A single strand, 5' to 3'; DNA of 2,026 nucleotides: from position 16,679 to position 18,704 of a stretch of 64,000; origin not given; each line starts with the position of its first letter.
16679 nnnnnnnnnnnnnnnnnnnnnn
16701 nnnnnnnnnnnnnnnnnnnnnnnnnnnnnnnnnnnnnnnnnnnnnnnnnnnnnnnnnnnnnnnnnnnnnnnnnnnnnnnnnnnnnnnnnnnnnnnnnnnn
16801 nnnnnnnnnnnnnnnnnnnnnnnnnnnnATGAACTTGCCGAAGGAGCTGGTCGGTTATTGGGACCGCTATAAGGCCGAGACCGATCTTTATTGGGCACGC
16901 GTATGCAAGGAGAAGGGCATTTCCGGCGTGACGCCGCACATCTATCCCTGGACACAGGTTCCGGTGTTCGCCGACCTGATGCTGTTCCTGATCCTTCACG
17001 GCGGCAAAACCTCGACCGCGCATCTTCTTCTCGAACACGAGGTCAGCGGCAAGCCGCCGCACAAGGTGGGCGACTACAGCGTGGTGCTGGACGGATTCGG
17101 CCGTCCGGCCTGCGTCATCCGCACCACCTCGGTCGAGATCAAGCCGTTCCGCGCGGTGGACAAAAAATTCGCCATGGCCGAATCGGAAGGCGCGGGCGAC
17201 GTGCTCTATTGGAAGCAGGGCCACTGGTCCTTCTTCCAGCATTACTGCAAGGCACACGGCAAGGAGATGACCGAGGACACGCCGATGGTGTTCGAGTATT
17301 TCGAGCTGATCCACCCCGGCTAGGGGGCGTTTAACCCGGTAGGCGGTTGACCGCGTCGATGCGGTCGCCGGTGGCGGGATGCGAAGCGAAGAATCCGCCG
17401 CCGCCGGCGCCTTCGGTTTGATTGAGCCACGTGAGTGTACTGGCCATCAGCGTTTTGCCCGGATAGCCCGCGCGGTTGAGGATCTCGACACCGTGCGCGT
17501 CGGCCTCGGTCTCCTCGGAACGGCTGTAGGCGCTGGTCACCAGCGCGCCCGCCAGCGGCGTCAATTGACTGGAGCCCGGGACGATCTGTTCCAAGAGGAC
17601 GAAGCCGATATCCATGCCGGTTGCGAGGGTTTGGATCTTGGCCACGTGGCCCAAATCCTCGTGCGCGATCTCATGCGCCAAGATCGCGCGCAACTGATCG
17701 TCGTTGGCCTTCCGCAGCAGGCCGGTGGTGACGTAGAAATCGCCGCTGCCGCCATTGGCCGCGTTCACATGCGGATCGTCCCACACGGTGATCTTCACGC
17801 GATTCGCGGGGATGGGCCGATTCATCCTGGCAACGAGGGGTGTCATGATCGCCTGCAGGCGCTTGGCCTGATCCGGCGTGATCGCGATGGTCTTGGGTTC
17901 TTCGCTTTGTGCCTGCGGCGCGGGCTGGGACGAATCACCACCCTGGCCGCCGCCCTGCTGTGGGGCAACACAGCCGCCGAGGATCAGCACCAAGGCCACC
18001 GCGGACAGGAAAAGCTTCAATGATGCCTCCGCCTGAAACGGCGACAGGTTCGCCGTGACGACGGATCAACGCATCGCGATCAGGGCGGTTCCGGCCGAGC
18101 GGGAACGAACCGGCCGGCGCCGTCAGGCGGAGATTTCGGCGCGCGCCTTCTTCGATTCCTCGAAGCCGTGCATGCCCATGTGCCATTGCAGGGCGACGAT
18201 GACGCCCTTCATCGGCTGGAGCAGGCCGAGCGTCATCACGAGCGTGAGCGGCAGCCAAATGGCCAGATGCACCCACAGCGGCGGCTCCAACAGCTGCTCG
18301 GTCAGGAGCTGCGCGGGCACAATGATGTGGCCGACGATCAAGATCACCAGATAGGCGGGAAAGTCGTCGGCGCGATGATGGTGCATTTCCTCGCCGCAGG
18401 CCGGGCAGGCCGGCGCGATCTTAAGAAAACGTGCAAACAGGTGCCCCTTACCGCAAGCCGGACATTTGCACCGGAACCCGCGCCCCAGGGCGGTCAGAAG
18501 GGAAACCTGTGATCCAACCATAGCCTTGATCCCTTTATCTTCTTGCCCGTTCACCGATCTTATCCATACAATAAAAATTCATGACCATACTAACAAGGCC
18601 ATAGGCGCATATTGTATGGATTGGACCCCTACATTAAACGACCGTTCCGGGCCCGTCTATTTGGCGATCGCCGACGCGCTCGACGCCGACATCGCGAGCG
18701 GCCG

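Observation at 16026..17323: Secreted protein with eight tandem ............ modules, translationally coupled (ATGA) to an ASCH-domain protein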

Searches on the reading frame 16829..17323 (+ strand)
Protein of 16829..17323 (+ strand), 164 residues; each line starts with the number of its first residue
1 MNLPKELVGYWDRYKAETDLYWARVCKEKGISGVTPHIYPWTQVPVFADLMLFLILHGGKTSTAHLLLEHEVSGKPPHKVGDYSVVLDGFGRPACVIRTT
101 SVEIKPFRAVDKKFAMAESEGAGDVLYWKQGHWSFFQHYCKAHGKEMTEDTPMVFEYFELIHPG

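Call 3: search_protein_families(library=pfam, proteins=[window:16829-17323:+], max_evalue=1)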
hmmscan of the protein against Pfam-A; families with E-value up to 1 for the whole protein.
window:16829-17323:+ (164 aa): 1 family
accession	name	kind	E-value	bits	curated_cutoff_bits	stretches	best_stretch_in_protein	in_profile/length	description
PF04266.20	ASCH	-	3.5e-17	63.4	21.2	1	54-161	10-102/103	ASCH domain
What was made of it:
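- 16829..17323 (+): YhfF-type ASCH-domain gene (164 aa). It has no signal peptide, so the product is cytoplasmic. PF04266 at 63.4 bits (call 3).
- Checked: The ASCH gene (16829-17323) matches PF04266 at 63.4 bits, E 3.5e-17 (call 3).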

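Call 4: search_protein_families(library=ncbifam, proteins=[window:16829-17323:+], max_evalue=1)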
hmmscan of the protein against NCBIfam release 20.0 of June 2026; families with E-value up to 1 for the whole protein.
window:16829-17323:+ (164 aa): 0 families

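Call 35: find_homologous_proteins(query=window:16829-17323:+)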
Query window:16829-17323:+ (164 aa): 15 proteins with E <= 0.001 among 35 candidates.
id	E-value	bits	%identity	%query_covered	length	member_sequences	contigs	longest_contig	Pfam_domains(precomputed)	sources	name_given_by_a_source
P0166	4.2e-112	390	100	100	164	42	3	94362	PF04266.21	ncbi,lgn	-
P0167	3.8e-81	289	74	100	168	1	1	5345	PF04266.21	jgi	jgi:uncharacterized protein YhfF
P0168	2.7e-80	286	74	100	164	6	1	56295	PF04266.21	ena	-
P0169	5.0e-77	275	71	100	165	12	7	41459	PF04266.21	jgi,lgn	jgi:uncharacterized protein YhfF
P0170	1.4e-70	254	67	99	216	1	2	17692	PF04266.21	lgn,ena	-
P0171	9.2e-65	235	61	99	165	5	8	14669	PF04266.21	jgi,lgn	jgi:uncharacterized protein YhfF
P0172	4.0e-64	233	63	99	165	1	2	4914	PF04266.21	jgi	jgi:uncharacterized protein YhfF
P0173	3.3e-63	230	60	99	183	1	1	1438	PF04266.21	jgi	jgi:histidinol-phosphate aminotransferase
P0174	1.2e-62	228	59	100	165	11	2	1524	PF04266.21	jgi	jgi:uncharacterized protein YhfF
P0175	7.8e-62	226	59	100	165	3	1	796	PF04266.21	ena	-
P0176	2.7e-61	224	60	99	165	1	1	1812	PF04266.21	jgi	jgi:uncharacterized protein YhfF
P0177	1.3e-58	215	58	100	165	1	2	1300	PF04266.21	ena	-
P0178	4.3e-53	197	61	85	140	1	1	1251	PF04266.21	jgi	jgi:uncharacterized protein YhfF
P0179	3.3e-50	188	72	70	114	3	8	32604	PF04266.21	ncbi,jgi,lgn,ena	jgi:uncharacterized protein YhfF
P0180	7.3e-45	171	70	70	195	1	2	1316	-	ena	-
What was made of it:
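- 16829..17323 (+): JGI names its homologues 'uncharacterized protein YhfF' (call 35).
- On ASCH domain (PF04266), YhfF type: Homologues are named YhfF by JGI (call 35).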

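Call 36: find_encoding_contigs(protein=P0169, flank=5000, max_places=4)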
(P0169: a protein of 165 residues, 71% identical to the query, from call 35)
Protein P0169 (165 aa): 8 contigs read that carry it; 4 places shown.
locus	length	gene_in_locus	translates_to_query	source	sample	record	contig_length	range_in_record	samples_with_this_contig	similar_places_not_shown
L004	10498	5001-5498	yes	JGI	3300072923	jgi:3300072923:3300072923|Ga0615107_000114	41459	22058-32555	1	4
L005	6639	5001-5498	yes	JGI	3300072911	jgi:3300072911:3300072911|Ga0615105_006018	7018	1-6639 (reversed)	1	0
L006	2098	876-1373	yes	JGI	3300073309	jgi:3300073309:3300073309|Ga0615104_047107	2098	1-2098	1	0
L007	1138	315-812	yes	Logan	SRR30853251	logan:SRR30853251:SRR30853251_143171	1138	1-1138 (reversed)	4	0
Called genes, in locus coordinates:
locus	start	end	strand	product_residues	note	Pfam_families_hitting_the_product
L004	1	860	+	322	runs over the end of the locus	PF00676:E1_dh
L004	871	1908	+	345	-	PF02779:Transket_pyr, PF02780:Transketolase_C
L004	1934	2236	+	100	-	PF00364:Biotin_lipoyl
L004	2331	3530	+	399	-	PF00355:Rieske, PF00848:Ring_hydroxyl_A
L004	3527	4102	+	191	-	-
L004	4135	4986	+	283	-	PF05721:PhyH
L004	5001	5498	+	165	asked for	PF04266:ASCH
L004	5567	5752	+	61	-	PF01361:Tautomerase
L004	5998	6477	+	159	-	-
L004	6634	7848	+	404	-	PF02771:Acyl-CoA_dh_N, PF02770:Acyl-CoA_dh_M, PF00441:Acyl-CoA_dh_1, PF08028:Acyl-CoA_dh_2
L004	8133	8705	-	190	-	PF04636:PA26 (weak), PF02627:CMD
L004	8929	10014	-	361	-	PF01264:Chorismate_synt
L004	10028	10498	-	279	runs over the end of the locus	PF00106:adh_short, PF13561:adh_short_C2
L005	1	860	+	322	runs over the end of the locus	PF00676:E1_dh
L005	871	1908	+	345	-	PF02779:Transket_pyr, PF02780:Transketolase_C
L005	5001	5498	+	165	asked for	PF04266:ASCH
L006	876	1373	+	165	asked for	PF04266:ASCH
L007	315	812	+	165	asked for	PF04266:ASCH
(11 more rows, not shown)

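Call 37: find_encoding_contigs(protein=P0171, flank=5000, max_places=4)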
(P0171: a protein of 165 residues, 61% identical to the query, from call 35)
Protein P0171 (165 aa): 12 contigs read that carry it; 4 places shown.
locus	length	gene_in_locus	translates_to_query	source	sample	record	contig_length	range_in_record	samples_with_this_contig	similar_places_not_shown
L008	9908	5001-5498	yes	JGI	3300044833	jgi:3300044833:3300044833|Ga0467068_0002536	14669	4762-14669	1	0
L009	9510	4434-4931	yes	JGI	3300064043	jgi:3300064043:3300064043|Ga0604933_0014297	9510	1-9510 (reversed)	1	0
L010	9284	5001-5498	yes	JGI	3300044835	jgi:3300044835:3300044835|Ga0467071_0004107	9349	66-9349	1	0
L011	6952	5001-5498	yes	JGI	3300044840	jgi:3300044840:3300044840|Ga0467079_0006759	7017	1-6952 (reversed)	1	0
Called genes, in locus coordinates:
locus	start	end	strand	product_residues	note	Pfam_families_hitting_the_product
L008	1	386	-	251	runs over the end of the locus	PF00106:adh_short, PF08659:KR, PF13561:adh_short_C2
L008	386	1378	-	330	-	PF00491:Arginase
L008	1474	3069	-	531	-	PF02133:Transp_cyt_pur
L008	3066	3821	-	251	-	PF00561:Abhydrolase_1, PF12697:Abhydrolase_6, PF12146:Hydrolase_4, PF00326:Peptidase_S9 (faint), PF03096:Ndr, PF02230:Abhydrolase_2 (faint)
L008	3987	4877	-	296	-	PF01522:Polysacc_deac_1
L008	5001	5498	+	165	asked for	PF04266:ASCH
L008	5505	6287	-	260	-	PF00106:adh_short, PF08659:KR, PF23441:SDR, PF13561:adh_short_C2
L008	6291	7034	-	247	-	PF02633:Creatininase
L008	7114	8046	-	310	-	PF19420:DDAH_eukar, PF02274:ADI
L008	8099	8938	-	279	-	-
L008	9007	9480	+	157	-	PF22381:Staph_reg_Sar_Rot (weak), PF25213:HVO_A0261_N (weak), PF12802:MarR_2, PF13463:HTH_27 (weak), PF01047:MarR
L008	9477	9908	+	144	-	?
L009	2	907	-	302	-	?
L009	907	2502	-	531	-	PF02133:Transp_cyt_pur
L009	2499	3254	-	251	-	PF00561:Abhydrolase_1, PF12697:Abhydrolase_6, PF12146:Hydrolase_4, PF00326:Peptidase_S9 (faint), PF03096:Ndr, PF02230:Abhydrolase_2 (faint)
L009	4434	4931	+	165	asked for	PF04266:ASCH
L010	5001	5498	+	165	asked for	PF04266:ASCH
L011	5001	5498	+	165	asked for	PF04266:ASCH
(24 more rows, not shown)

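Call 38: find_encoding_contigs(protein=P0168, flank=5000, max_places=3)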
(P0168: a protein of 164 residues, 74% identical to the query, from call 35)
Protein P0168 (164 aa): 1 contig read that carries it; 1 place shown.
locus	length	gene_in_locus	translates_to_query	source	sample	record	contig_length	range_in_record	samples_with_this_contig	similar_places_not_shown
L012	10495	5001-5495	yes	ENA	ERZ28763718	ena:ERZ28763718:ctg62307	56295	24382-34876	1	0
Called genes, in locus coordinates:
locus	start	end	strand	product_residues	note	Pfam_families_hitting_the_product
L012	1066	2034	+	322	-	PF12760:Zn_ribbon_IS1595, PF12762:DDE_Tnp_IS1595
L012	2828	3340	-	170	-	PF12762:DDE_Tnp_IS1595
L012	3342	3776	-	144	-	-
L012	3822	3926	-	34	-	-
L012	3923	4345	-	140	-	-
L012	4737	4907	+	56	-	-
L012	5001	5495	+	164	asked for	PF04266:ASCH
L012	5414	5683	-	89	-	-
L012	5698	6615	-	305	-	PF02668:TauD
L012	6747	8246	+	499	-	PF00665:rve (weak), PF22483:Mu-transpos_C_2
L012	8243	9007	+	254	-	PF01695:IstB_IS21, PF00308:Bac_DnaA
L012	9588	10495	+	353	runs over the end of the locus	PF08240:ADH_N, PF00107:ADH_zinc_N, PF13602:ADH_zinc_N_2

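Call 45: find_encoding_contigs(protein=P0166, flank=3000, max_places=3)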
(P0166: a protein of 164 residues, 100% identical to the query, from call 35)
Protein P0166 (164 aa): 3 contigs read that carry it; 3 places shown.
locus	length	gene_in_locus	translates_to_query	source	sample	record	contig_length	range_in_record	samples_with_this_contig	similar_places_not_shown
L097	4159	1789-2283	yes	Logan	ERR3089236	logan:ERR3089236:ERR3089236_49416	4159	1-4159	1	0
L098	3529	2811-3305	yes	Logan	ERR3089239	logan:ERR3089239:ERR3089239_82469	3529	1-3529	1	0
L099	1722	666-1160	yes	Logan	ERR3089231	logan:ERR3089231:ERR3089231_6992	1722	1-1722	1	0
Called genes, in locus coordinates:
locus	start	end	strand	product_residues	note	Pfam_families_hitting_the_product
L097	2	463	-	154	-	?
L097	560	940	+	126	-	PF00903:Glyoxalase (weak)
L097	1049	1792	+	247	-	-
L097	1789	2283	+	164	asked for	PF04266:ASCH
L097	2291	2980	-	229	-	PF01435:Peptidase_M48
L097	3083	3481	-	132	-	PF06170:DUF983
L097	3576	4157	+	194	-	?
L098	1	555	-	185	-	?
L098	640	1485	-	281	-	PF14023:Bestrophin-like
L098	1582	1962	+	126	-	PF00903:Glyoxalase (weak)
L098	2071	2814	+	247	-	-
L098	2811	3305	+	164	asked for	PF04266:ASCH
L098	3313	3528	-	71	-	?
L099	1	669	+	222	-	?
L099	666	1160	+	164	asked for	PF04266:ASCH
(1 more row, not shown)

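Call 57: search_solved_structures(query=window:16829-17323:+, max_evalue=0.01, show_alignments=2)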
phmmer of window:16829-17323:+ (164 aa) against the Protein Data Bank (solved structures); distinct sequences matched with E-value up to 0.01: 2.
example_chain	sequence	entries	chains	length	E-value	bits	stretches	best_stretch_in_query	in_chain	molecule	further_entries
1t62_A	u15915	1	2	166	1.5e-15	60.3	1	48-161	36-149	conserved hypothetical protein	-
3s9x_A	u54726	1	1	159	5.3e-15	58.5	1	48-162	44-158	ASCH domain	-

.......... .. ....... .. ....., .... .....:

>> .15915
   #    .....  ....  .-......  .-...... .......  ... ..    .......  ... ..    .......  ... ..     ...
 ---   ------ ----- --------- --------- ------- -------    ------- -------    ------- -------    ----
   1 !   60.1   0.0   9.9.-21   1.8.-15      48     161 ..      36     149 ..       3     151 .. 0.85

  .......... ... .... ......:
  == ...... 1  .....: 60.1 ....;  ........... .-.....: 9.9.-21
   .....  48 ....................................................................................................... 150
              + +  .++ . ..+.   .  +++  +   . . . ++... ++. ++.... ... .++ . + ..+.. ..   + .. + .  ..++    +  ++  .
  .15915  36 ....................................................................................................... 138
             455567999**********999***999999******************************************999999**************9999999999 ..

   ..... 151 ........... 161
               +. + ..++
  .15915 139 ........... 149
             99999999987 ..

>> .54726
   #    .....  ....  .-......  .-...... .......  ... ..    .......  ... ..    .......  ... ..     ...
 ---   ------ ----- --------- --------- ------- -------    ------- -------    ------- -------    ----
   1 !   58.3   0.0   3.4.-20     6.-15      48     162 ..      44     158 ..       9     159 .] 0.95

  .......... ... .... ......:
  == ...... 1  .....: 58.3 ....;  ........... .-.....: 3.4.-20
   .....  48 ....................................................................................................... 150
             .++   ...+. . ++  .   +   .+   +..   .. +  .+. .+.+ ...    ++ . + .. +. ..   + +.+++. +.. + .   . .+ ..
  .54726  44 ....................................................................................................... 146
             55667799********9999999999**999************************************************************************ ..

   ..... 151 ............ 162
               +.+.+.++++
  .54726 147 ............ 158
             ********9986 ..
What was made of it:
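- On ASCH domain (PF04266), YhfF type: PDB relatives 1T62 and 3S9X match at E about 1e-15 (call 57).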

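Call 59: search_protein_families(library=padloc, proteins=[window:16829-17323:+], max_evalue=0.01)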
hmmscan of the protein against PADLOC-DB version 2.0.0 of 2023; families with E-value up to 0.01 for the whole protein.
window:16829-17323:+ (164 aa): 0 families

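Call 60: search_protein_families(library=phrogs, proteins=[window:16829-17323:+], max_evalue=0.01)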
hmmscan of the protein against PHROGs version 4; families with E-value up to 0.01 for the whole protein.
window:16829-17323:+ (164 aa): 0 families

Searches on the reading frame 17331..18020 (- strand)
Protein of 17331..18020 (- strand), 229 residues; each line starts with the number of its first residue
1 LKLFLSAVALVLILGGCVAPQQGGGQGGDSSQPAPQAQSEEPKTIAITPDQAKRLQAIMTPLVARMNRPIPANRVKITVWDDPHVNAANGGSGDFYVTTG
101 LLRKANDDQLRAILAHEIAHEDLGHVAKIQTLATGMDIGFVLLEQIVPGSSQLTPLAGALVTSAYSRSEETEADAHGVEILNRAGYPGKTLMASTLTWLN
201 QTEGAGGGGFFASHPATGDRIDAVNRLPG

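Call 3: search_protein_families(library=pfam, proteins=[window:17331-18020:-], max_evalue=1)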
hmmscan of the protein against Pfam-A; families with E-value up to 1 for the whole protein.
window:17331-18020:- (229 aa): 2 families
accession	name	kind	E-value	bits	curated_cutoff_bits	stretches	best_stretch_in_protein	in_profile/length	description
PF01435.24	Peptidase_M48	-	1.6e-24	87.2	20.3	1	50-225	2-183/186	Peptidase family M48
PF13801.11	Metal_resist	-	0.026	15.1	29.2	1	8-64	3-59/125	Heavy-metal resistance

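Call 4: search_protein_families(library=ncbifam, proteins=[window:17331-18020:-], max_evalue=1)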
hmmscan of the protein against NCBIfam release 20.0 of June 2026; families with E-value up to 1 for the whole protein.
window:17331-18020:- (229 aa): 11 families
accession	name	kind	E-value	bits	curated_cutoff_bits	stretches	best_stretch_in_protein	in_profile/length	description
NF052399.1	M48_lipo_LoiP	exception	1.4e-19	70.5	365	1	42-224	58-240/247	metalloprotease LoiP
NF002363.0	PRK01345.1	equivalog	3.5e-11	42.8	422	2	49-120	63-134/318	zinc metalloprotease HtpX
NF002826.0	PRK03001.1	equivalog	8e-11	41.6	369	2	47-120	62-135/285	zinc metalloprotease HtpX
NF052400.1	M48_BAM_BepA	equivalog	1.2e-09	37.5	570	1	81-199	97-226/483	beta-barrel assembly-enhancing protease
NF003425.0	PRK04897.1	equivalog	3.9e-09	36.2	355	2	48-134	75-160/298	zinc metalloprotease HtpX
NF002839.0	PRK03072.1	equivalog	5e-09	35.7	412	2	46-120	65-139/291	zinc metalloprotease HtpX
NF003965.0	PRK05457.1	equivalog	1e-08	34.9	245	1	57-141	77-164/285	protease HtpX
NF002669.0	PRK02391.1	equivalog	3.2e-06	26.5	341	1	46-126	70-150/298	zinc metalloprotease HtpX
NF002775.0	PRK02870.1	equivalog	0.0025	17.1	285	1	96-120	159-183/338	zinc metalloprotease HtpX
TIGR02722.1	lp_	equivalog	0.11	12.5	110.55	1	5-69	5-67/189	penicillin-binding protein activator LpoB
TIGR04267.2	mod_HExxH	domain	0.11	12.5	40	1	90-136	43-89/177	aKG-HExxH-type peptide beta-hydroxylase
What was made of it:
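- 17331..18020 (-): M48 metallopeptidase lipoprotein gene, convergent with the pair and therefore not co-transcribed (context). The closest NCBIfam model is LoiP, at 70.5 bits, far below its 365-bit cut-off (calls 3, 4).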

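Call 43: find_related_loci(query=window:17331-18020:-, collection=metagenome_contigs, flank=6000)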
Query window:17331-18020:- (229 aa) in metagenome_contigs; peptide patterns used: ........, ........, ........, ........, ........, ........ (x = any residue, [..] = any of these).
450 stretches matched a pattern; 275 encode a relative of the query (tblastn E <= 1e-3); the best 80 are kept; 80 distinct loci.
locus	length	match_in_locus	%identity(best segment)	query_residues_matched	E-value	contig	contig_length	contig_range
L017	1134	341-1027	88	1-229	9e-135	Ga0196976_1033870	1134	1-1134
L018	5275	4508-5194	57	2-227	2e-81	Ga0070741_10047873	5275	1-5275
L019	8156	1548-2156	63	30-228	7e-76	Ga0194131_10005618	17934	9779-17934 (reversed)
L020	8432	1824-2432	63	30-228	7e-76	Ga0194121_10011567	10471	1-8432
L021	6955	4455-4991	63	47-226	3e-73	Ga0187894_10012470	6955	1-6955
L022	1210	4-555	58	40-224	4e-77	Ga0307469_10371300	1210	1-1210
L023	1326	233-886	53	5-226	1e-75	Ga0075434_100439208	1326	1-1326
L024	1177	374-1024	55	5-225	3e-75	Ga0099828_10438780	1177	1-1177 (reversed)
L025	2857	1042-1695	51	5-228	1e-70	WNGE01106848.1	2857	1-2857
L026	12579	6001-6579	55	29-227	2e-69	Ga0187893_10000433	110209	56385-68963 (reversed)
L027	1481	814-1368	58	42-227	6e-73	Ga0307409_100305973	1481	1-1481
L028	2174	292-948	51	5-228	8e-71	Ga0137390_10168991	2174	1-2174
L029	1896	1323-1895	57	31-226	1e-71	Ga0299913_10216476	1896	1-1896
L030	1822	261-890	55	5-227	4e-71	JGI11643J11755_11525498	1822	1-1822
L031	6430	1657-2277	54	16-228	2e-68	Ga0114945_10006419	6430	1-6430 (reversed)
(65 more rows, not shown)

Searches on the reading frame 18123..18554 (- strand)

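Call 3: search_protein_families(library=pfam, proteins=[window:18123-18554:-], max_evalue=1)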
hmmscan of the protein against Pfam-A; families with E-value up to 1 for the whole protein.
window:18123-18554:- (143 aa): 9 families
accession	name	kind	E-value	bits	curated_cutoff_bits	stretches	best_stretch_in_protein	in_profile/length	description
PF06170.17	DUF983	-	1.9e-36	124.7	22.6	1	40-124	1-85/85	Protein of unknown function (DUF983)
PF01396.24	Zn_ribbon_Top1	-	0.0055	16.9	32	0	30-42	3-14/39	Topoisomerase DNA binding C4 zinc finger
PF13453.11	Zn_ribbon_TFIIB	-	0.011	15.5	22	1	50-67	2-19/41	Transcription factor zinc-finger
PF13248.11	Zn_ribbon_3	-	0.034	14.1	27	0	30-38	4-11/26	zinc-ribbon domain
PF07191.17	Zn_ribbon_6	-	0.037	14.5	25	1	27-61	15-43/67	Double zinc ribbon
PF24029.1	DUF7340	-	0.15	12.3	27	1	44-64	3-22/62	Domain of unknown function (DUF7340)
PF25208.1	DUF7838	-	0.21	12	28.5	0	48-62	7-21/55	Domain of unknown function (DUF7838)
PF17283.8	Zn_ribbon_SprT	-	0.41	11.2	28.1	1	50-62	7-19/38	SprT-like zinc ribbon domain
PF14169.11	YdjO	-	0.77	10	27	1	47-59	39-51/59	Cold-inducible protein YdjO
